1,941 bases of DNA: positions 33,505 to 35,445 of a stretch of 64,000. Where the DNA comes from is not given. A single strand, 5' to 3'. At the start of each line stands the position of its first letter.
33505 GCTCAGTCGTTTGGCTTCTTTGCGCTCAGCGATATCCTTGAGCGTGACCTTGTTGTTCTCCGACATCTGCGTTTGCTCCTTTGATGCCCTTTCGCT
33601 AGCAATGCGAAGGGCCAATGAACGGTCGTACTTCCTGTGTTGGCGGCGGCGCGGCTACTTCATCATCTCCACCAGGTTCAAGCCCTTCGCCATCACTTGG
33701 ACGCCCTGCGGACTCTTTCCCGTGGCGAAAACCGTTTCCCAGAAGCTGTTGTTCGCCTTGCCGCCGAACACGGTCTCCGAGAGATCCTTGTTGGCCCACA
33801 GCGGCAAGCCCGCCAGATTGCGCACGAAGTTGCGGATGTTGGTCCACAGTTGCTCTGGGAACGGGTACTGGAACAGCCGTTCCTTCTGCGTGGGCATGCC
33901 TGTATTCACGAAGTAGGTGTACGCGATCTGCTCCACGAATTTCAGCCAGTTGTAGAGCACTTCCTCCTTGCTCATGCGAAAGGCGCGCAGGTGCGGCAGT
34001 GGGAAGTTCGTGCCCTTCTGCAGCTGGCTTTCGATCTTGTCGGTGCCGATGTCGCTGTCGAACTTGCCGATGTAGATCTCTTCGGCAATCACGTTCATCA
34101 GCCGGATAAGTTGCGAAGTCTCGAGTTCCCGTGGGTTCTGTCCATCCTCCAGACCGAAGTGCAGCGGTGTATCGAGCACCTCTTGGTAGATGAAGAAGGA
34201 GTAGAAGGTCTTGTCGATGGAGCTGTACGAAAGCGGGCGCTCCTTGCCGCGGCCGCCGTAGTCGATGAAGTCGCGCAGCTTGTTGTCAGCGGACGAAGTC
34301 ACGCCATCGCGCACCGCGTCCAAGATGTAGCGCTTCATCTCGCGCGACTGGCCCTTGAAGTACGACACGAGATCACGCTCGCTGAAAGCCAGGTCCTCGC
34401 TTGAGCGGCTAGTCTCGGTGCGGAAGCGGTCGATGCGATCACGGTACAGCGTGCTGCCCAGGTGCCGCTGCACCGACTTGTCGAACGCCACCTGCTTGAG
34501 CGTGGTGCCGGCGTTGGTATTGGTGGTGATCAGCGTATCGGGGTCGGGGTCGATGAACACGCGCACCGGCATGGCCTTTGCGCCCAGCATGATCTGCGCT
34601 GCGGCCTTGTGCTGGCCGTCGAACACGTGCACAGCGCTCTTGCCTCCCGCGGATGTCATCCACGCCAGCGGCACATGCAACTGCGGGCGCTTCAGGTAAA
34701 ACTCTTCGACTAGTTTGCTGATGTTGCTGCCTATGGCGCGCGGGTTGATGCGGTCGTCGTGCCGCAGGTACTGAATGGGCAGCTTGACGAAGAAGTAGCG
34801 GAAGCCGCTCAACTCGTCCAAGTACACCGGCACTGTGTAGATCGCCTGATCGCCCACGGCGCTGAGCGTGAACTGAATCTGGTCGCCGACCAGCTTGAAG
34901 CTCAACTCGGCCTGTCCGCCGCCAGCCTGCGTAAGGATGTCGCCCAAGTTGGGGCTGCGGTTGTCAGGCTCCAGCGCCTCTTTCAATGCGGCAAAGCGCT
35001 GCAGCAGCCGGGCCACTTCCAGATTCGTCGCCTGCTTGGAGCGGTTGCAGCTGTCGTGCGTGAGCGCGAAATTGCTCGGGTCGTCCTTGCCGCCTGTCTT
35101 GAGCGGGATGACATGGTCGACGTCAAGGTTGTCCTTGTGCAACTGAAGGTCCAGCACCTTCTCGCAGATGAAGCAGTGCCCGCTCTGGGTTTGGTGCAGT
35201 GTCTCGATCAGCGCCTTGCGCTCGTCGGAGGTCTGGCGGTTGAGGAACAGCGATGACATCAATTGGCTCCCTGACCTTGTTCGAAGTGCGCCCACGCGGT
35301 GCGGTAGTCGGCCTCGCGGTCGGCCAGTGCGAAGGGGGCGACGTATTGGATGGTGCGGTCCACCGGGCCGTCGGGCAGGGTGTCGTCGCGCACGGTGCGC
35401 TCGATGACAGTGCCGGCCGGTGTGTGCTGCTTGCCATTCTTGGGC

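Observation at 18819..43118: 24.3-kb eight-gene coupled operon interleaving DISARM class 1-like, Mokosh type I-like, HNH-ParB and DruE-like parts behind a single methyltransferase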

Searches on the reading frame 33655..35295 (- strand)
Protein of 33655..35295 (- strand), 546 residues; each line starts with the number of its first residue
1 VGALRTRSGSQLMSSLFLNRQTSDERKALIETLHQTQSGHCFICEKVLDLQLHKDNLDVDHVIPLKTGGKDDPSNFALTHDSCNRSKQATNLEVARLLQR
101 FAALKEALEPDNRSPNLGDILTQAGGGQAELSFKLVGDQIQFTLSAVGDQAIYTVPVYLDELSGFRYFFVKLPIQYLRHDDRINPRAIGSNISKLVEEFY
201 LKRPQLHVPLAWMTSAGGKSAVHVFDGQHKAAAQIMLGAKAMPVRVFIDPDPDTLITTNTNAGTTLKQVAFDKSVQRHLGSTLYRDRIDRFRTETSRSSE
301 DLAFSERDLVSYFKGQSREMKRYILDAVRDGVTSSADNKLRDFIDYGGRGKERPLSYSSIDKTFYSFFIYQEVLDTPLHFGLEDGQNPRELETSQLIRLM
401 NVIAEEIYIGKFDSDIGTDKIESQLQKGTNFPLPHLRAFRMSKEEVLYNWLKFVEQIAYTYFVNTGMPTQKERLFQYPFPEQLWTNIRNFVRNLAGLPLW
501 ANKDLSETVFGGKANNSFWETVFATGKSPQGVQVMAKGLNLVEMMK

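Call 3: search_protein_families(library=padloc, proteins=[window:33655-35295:-], max_evalue=0.001)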
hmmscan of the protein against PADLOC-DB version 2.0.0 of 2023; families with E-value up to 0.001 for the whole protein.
window:33655-35295:- (546 aa): 7 families
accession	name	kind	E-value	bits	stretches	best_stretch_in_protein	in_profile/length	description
PDLC00973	Cas9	-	1e-05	22.3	1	32-88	598-656/830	CRISPR subtype II RNA-guided endonuclease Cas9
PDLC01256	Cas9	-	3.3e-05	20.9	1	32-88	505-560/711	"CAS-II-A,CAS-II-B,CAS-II-C; effector__SPE"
PDLC00350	PtuB1|PtuB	-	6e-05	21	1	26-92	37-104/224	Unknown function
PDLC00315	PtuB1|PtuB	-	7.7e-05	20.6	1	29-96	21-85/227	Unknown function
PDLC00349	PtuB1|PtuB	-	8.6e-05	20.6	1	20-79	31-91/260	Unknown function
PDLC00347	PtuB1|PtuB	-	0.0003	18.9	1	20-93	19-90/195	Unknown function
PDLC01460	Cas9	-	0.00032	17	1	32-108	493-570/901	"CAS-II-A,CAS-II-B,CAS-II-C; effector__SPE"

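Call 4: search_protein_families(library=pfam, proteins=[window:33655-35295:-], max_evalue=0.01)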
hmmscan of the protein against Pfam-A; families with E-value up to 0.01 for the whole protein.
window:33655-35295:- (546 aa): 3 families
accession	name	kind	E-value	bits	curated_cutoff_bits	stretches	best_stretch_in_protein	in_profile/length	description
PF01844.29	HNH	-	5e-09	36.6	21.4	1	41-88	1-45/47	HNH endonuclease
PF14279.12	HNH_5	-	4.9e-06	26.8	27.5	1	41-89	1-45/56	HNH endonuclease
PF13395.12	HNH_4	-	0.00022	21.6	22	1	51-88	12-49/54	HNH endonuclease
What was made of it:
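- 33655..35259 (-): Embedded cargo 1: HNH + ParB/Srx-like (DGQHK) protein, 534 aa; its start overlaps the armB stop (TGATG). Pfam HNH at residues 41-88 (call 4).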

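Call 5: search_protein_families(library=ncbifam, proteins=[window:33655-35295:-], max_evalue=0.01)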
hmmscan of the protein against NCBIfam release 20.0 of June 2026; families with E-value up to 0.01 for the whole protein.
window:33655-35295:- (546 aa): 4 families
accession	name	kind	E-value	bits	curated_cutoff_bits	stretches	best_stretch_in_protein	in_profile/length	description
NF049971.1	CRISPR_Cas9d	exception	5e-07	28.7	375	1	22-88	529-594/986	type II CRISPR RNA-guided endonuclease Cas9d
TIGR01865.2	cas_Csn1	equivalog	3.9e-06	25.4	100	1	33-88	568-625/1070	type II CRISPR RNA-guided endonuclease Cas9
NF040563.1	guided_IscB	equivalog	5.2e-06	25.8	175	1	33-95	187-243/314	RNA-guided endonuclease IscB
TIGR02646.1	TIGR02646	subfamily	0.008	16.2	52.15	0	22-99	8-80/144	retron system putative HNH endonuclease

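Call 46: find_homologous_proteins(query=window:33655-35259:-)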
Query window:33655-35259:- (534 aa): 2803 proteins with E <= 0.001 among 8000 candidates; the best 120 are listed.
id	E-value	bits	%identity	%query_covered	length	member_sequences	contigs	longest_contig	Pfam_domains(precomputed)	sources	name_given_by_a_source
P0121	0.0e+0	1182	96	100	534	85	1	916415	PF01844.30,PF14279.13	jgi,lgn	jgi:hypothetical protein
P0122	0.0e+0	1128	91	100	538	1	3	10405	PF01844.30,PF14279.13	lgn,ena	-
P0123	0.0e+0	1085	88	100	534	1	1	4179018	PF01844.30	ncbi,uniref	ncbi:HNH endonuclease [Alcaligenes nematophilus]|uniref:HNH endonuclease n=1 Tax=Alcaligenes nematop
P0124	0.0e+0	1078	87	100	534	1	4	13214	PF01844.30,PF14279.13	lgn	-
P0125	0.0e+0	1073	87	99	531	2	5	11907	PF13395.13,PF01844.30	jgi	jgi:hypothetical protein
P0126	0.0e+0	1062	84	100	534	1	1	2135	PF01844.30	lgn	-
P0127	0.0e+0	1039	84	100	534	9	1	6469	PF01844.30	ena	-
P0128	0.0e+0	1038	84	100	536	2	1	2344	PF01844.30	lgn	-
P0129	0.0e+0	1028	83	100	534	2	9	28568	PF01844.30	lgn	-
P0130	0.0e+0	1017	82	100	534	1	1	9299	PF01844.30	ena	-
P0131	0.0e+0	1016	82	100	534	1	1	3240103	PF01844.30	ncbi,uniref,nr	ncbi:HNH endonuclease [Paraburkholderia acidisoli]|uniref:HNH endonuclease n=1 Tax=Paraburkholderia 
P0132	0.0e+0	1014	81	100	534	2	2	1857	PF01844.30,PF14279.13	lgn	-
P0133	0.0e+0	1012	81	100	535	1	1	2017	PF01844.30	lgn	-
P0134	0.0e+0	1009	81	100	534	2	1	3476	PF01844.30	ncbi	-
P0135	3.5e-298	1008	80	100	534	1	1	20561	PF01844.30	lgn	-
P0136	1.1e-297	1006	81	100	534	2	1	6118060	PF01844.30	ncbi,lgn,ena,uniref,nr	ncbi:HNH endonuclease [Pseudomonas baetica]|uniref:HNH endonuclease n=1 Tax=Pseudomonas baetica TaxI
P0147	7.5e-293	990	80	100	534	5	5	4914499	PF01844.30,PF14279.13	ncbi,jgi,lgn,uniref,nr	ncbi:HNH endonuclease [Methylosarcina fibrata]|jgi:hypothetical protein|uniref:HNH endonuclease n=1 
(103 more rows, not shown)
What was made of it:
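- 33655..35259 (-): The family has more than 2800 members; the 120 best listed are 68-96% identical (call 46).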

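Call 47: find_encoding_contigs(protein=P0136, flank=10000, max_places=1)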
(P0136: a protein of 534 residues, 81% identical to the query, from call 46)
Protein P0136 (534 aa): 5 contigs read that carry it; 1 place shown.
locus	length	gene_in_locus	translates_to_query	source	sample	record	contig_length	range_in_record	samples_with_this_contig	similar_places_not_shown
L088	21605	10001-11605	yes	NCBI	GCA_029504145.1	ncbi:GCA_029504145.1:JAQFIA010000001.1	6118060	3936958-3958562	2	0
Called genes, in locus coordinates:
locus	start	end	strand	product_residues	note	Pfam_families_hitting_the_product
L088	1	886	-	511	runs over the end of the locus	PF05990:DUF900 (weak), PF05277:DUF726 (weak)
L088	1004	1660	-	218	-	-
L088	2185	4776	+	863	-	PF00270:DEAD, PF04851:ResIII, PF00176:SNF2-rel_dom, PF00271:Helicase_C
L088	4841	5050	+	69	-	-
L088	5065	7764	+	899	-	-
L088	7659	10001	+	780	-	PF07669:Eco57I (weak)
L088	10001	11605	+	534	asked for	PF01844:HNH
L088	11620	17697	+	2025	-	PF00270:DEAD, PF00271:Helicase_C, PF09369:MZB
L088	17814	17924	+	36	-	-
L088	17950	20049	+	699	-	PF00580:UvrD-helicase, PF13245:AAA_19, PF13401:AAA_22 (faint), PF13604:AAA_30 (faint), PF13538:UvrD_C_2 (faint), PF13361:UvrD_C (weak), PF13087:AAA_12 (weak), PF13361:UvrD_C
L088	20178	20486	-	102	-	-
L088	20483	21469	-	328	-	PF12835:Integrase_1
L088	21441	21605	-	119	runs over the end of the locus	-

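Call 48: find_encoding_contigs(protein=P0147, flank=10000, max_places=1)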
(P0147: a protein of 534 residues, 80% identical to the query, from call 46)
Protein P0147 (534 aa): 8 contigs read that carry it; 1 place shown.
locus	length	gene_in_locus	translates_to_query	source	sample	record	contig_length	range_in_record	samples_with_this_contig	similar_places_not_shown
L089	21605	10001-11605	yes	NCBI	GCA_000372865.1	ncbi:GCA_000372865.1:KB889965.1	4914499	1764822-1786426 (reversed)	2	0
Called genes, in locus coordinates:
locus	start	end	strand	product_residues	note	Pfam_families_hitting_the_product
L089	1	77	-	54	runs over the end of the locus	PF13438:DUF4113 (weak)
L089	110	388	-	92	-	PF07282:Cas12f1-like_TNB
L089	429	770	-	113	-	PF01385:OrfB_IS605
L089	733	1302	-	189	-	PF12323:HTH_OrfB_IS605 (weak)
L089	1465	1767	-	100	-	-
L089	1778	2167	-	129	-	PF05656:DUF805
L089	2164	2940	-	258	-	PF03167:UDG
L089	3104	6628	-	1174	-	PF13482:RNase_H_2, PF13086:AAA_11 (weak), PF13245:AAA_19, PF13604:AAA_30, PF13087:AAA_12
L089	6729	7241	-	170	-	-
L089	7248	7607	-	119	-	PF13560:HTH_31, PF01381:HTH_3, PF12844:HTH_19 (faint)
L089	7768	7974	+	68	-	PF12728:HTH_17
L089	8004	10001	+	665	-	PF13588:HSDR_N_2, PF02384:N6_Mtase, PF01170:UPF0020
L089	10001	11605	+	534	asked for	PF01844:HNH, PF14279:HNH_5 (faint)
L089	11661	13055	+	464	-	-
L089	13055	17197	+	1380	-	PF08378:NERD, PF00069:Pkinase, PF01636:APH (faint), PF07714:PK_Tyr_Ser-Thr, PF14531:Kinase-like (faint), PF00069:Pkinase, PF07714:PK_Tyr_Ser-Thr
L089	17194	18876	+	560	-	PF26611:MAD7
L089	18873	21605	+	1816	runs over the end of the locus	-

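Call 49: find_encoding_contigs(protein=P0131, flank=10000, max_places=1)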
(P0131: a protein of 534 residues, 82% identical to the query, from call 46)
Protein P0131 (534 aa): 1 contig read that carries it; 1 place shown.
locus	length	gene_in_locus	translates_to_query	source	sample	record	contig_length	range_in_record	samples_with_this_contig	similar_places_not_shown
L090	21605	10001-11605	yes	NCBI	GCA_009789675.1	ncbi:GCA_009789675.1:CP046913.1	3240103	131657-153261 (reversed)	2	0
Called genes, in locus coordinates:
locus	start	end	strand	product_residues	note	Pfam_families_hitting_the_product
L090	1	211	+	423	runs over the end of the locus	PF09594:GT87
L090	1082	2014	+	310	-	PF26109:WHD_BrxR, PF13280:WYL, PF26107:BrxR_CTD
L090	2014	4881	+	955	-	PF00176:SNF2-rel_dom, PF00270:DEAD, PF04851:ResIII, PF00271:Helicase_C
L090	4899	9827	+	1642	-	PF02384:N6_Mtase (faint), PF07669:Eco57I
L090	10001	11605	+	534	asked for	PF01844:HNH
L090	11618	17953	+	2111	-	PF00270:DEAD, PF00271:Helicase_C, PF09369:MZB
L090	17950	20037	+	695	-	PF00580:UvrD-helicase, PF13245:AAA_19, PF13401:AAA_22 (faint), PF13604:AAA_30 (faint), PF13538:UvrD_C_2 (faint), PF13087:AAA_12 (faint), PF13361:UvrD_C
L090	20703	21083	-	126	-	PF13356:Arm-DNA-bind_3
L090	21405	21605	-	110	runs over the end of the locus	PF00034:Cytochrom_C, PF13442:Cytochrome_CBB3 (weak)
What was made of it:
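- A-B-HNH-C-D in Paraburkholderia acidisoli and P. baetica (calls 47, 49).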

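Call 61: search_solved_structures(query=A3, max_evalue=1)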
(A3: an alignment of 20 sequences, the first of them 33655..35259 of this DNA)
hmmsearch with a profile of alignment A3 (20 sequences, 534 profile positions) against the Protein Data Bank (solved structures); distinct sequences matched with E-value up to 1: 21.
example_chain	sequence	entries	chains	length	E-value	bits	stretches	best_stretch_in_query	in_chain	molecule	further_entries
6me0_C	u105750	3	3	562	0.00099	20.9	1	14-77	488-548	Maturase reverse transcriptase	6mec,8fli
9wn6_B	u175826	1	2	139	0.0066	18.2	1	13-75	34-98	CRISPR-associated endonuclease Cas9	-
6jhw_B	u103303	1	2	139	0.0067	18.2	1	13-75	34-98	CRISPR-associated endonuclease Cas9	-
5vgb_A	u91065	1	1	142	0.007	18.1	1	13-75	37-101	CRISPR-associated endonuclease Cas9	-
8if0_X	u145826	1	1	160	0.0073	18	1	13-75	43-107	CRISPR-associated endonuclease Cas9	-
9j1y_A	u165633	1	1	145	0.0073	18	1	13-75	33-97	CRISPR-associated endonuclease Cas9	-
6j9n_A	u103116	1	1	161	0.0074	18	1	13-75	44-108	CRISPR-associated endonuclease Cas9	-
1e7d_A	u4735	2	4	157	0.0077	17.9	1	18-60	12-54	RECOMBINATION ENDONUCLEASE VII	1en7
9j1z_B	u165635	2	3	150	0.0078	17.9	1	13-75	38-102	CRISPR-associated endonuclease Cas9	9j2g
1e7l_A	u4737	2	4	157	0.0096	17.6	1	18-59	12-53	RECOMBINATION ENDONUCLEASE VII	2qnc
6o56_A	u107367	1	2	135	0.013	17.2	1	7-89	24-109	CRISPR-associated endonuclease Cas9/Csn1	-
8f43_A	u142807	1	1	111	0.019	16.6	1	18-75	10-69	CRISPR-associated endonuclease Cas9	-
10vb_A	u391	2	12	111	0.027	16.2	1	18-75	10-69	CRISPR-associated endonuclease Cas9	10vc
7mpz_A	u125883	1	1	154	0.036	15.7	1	16-75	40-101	CRISPR-associated endonuclease Cas9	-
2qnf_A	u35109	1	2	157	0.11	14.2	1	18-59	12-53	Recombination endonuclease VII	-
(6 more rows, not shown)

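Call 63: search_protein_families(library=padloc, proteins=[L089:11661-13055:+], max_evalue=0.00001)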
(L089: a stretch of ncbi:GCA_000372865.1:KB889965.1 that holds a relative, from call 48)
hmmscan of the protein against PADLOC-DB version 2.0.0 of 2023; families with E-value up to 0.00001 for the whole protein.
L089:11661-13055:+ (464 aa): 23 families
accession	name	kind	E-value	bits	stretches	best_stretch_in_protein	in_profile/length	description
PDLC04137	mad5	-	5.3e-52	175.3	1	42-460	4-391/392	mads_5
PDLC03595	Specificity_II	-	3.2e-39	132.9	1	37-461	32-464/467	Type II specificity subunit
PDLC03105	Specificity_I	-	7e-16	56.7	1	70-186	267-384/448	Type I specificity subunit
PDLC03086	Specificity_I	-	1.8e-14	51.5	1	43-187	13-157/458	Type I specificity subunit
PDLC03108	Specificity_I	-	5.6e-13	47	1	59-188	263-392/452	Type I specificity subunit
PDLC03089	Specificity_I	-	6.9e-13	46.5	1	52-186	17-151/446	Type I specificity subunit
PDLC03069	Specificity_I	-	2.3e-12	44.7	1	48-222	197-377/387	Type I specificity subunit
PDLC03100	Specificity_I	-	2.9e-12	44.7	1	38-214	193-371/392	Type I specificity subunit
PDLC03120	Specificity_I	-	2.3e-11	41.5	0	93-186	93-186/515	Type I specificity subunit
PDLC03068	Specificity_I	-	5.9e-11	40.2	1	91-187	56-149/403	Type I specificity subunit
PDLC03134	Specificity_I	-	1.3e-09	35.4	0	55-187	18-152/428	Type I specificity subunit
PDLC03099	Specificity_I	-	1.8e-09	35.2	1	65-185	225-342/405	Type I specificity subunit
PDLC03154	Specificity_I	-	5.9e-09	33.9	0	62-182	216-342/406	Type I specificity subunit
PDLC03168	Specificity_I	-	6e-09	33.9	1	65-185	27-147/459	Type I specificity subunit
PDLC03127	Specificity_I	-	5.2e-08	30.1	1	93-192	305-408/571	Type I specificity subunit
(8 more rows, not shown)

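Call 72: predict_structure(alignment_id=A3)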
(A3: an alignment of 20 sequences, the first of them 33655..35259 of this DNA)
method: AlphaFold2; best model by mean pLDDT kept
length: 534 residues; sequences in the alignment: 20
mean_pLDDT: 73.1   pTM: 0.50
mean pLDDT of the five models: 73.1, 72.3, 66.7, 65.2, 62.7
residues with pLDDT >= 90: 32; 70-90: 318; 50-70: 134; < 50: 50
segments of 3 or more residues with pLDDT < 50: 74-77, 192-194, 247-271, 305-308, 335-340, 358-361
pLDDT, mean of each block of 10 residues (from residue 1): 67 81 86 79 62 68 78 58 83 82 87 89 91 91 81 83 84 70 75 65 85 80 87 81 53 46 38 64 79 71 51 56 69 47 52 55 64 65 83 86 74 85 85 76 81 70 79 87 82 69 73 78 70 55
secondary structure, 60 per line:
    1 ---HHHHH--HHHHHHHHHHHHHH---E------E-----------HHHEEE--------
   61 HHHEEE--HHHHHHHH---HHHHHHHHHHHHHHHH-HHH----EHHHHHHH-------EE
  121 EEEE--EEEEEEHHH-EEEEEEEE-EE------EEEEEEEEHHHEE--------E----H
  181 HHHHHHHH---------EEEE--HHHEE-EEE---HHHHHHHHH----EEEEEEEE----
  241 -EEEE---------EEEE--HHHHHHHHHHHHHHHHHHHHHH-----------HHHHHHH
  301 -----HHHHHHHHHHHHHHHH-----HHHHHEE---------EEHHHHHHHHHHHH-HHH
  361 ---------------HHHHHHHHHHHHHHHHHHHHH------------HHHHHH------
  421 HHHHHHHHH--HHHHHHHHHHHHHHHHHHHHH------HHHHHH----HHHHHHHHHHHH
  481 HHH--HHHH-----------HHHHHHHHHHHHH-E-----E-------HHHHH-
elements in order: H4-8 H11-24 E50-52 E64-66 H69-76 H80-95 H105-111 E119-124 E127-132 E137-144 E154-161 H180-188 E198-201 E210-212 H216-224 E229-236 E242-245 E255-258 H261-282 H294-300 H306-321 H327-331 H345-356 H376-396 H409-414 H421-429 H432-452 H459-464 H469-483 H486-489 H501-513 H529-533

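Call 75: fold_search(model_id=the predicted structure, library=pdb)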
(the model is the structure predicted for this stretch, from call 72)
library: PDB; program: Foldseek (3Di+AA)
matches with E <= 10: 181; with E <= 0.001: 0
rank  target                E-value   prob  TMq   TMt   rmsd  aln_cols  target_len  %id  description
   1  5k5d_B                1.3e-02  0.80  0.14  0.28  16.1       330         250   12  Structure of the C2221 form of Pnob8-like ParB-N domain (released 2016-06-15)
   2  1xw4                  1.4e-02  1.00  0.15  0.64   4.2        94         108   17  Crystal Structure of Human Sulfiredoxin (Srx) in Complex with ADP (released 2005-05-24)
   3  7ol9_B                2.5e-02  0.77  0.14  0.33  17.4       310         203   12  Crystal structure of C-terminally truncated Bacillus subtilis nucleoid occlusion protein (Noc) complexed to the Noc-bi (released 2022-03-09)
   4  1xw3                  2.7e-02  1.00  0.15  0.64   4.2        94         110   17  Crystal Structure of Human Sulfiredoxin (Srx) (released 2005-05-24)
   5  3cyi                  2.7e-02  1.00  0.14  0.61   4.0        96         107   18  Crystal Structure of Human Sulfiredoxin (Srx) in Complex with ATP:Mg2+ (released 2008-07-01)
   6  6ryk_B                4.4e-02  1.00  0.14  0.51   2.9        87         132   17  Crystal structure of the ParB-like protein PadC (released 2020-01-22)
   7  2rii_X                7.2e-02  1.00  0.13  0.59   2.5        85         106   16  Crystal Structure of Human Peroxiredoxin I in complex with Sulfiredoxin (released 2008-01-08)
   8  6ryk_A                8.3e-02  1.00  0.14  0.51   2.8        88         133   20  Crystal structure of the ParB-like protein PadC (released 2020-01-22)
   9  3hy2_X                9.2e-02  1.00  0.14  0.65   2.2        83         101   17  Crystal Structure of Sulfiredoxin in Complex with Peroxiredoxin I and ATP:Mg2+ (released 2009-10-06)
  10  7lj1_g                9.2e-02  1.00  0.14  0.63   2.2        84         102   15  Human Prx1-Srx Decameric Complex (released 2021-07-14)
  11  7lj1_i                9.2e-02  1.00  0.14  0.62   2.2        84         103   15  Human Prx1-Srx Decameric Complex (released 2021-07-14)
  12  7bnk_A                9.2e-02  0.51  0.16  0.33  11.4       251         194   16  Crystal structure of ParB from Myxococcus xanthus bound to CDP and Monothiophosphate (released 2021-09-08)
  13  2rii_Y                9.7e-02  1.00  0.14  0.66   2.1        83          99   17  Crystal Structure of Human Peroxiredoxin I in complex with Sulfiredoxin (released 2008-01-08)
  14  1yzs_MODEL_1_A        1.1e-01  1.00  0.14  0.56   5.2        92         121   17  Solution structure of human sulfiredoxin (srx) (released 2005-03-22)
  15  7lj1_b                1.2e-01  1.00  0.14  0.61   2.2        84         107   15  Human Prx1-Srx Decameric Complex (released 2021-07-14)
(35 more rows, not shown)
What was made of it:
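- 33655..35259 (-): The AF2 model (pLDDT 73) matches ParB-N, sulfiredoxin and PadC folds (TM 0.5-0.66 over about 90 residues, E about 1e-2; calls 72, 75).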
